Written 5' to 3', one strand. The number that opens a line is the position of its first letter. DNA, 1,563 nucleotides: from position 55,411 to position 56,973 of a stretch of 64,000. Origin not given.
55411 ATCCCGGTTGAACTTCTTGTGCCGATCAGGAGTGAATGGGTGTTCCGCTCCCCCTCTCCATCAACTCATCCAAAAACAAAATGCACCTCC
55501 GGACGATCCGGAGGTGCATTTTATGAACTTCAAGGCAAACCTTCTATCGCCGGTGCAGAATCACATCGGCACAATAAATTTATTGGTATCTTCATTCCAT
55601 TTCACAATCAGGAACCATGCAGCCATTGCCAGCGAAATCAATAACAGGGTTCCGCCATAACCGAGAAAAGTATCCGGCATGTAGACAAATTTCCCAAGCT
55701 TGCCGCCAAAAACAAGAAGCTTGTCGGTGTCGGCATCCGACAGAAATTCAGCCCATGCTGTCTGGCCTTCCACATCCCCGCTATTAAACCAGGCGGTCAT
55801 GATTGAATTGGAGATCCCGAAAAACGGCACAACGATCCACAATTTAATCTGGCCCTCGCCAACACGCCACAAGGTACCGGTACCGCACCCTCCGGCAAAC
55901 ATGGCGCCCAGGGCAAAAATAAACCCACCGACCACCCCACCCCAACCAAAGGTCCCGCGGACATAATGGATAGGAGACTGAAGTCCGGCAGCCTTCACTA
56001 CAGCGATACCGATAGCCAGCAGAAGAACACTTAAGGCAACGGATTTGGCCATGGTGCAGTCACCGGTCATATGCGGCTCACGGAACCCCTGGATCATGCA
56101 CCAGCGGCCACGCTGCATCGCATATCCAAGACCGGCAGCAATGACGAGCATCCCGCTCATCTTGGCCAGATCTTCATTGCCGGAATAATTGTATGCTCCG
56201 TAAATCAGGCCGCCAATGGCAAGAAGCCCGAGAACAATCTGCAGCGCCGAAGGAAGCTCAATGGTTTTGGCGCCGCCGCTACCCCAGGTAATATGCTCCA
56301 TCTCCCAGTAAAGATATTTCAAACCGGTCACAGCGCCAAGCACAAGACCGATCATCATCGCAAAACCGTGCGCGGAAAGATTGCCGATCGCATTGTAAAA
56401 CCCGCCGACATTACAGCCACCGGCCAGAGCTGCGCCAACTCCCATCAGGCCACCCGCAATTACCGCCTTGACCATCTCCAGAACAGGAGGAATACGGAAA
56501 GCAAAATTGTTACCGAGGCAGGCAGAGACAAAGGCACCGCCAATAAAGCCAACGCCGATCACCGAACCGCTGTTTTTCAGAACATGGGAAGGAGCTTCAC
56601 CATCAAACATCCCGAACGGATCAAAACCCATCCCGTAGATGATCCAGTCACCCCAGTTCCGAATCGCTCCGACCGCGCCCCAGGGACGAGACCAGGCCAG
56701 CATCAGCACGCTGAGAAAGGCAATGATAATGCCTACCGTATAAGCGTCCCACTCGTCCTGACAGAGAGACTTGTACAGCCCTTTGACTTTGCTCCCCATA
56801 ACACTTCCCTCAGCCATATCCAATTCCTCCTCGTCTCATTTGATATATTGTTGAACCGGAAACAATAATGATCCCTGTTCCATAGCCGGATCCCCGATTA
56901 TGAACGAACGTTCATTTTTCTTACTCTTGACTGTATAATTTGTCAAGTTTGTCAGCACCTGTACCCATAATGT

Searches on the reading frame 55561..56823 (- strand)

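Call 37: search_protein_families(library=pfam, proteins=[window:55561-56823:-], max_evalue=0.0001)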
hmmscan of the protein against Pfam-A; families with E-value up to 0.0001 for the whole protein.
window:55561-56823:- (420 aa): 1 family
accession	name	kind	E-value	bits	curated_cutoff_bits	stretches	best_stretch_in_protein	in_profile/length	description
PF04143.19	Sulf_transp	-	8.2e-40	137.7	27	2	12-165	164-309/310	Sulphur transport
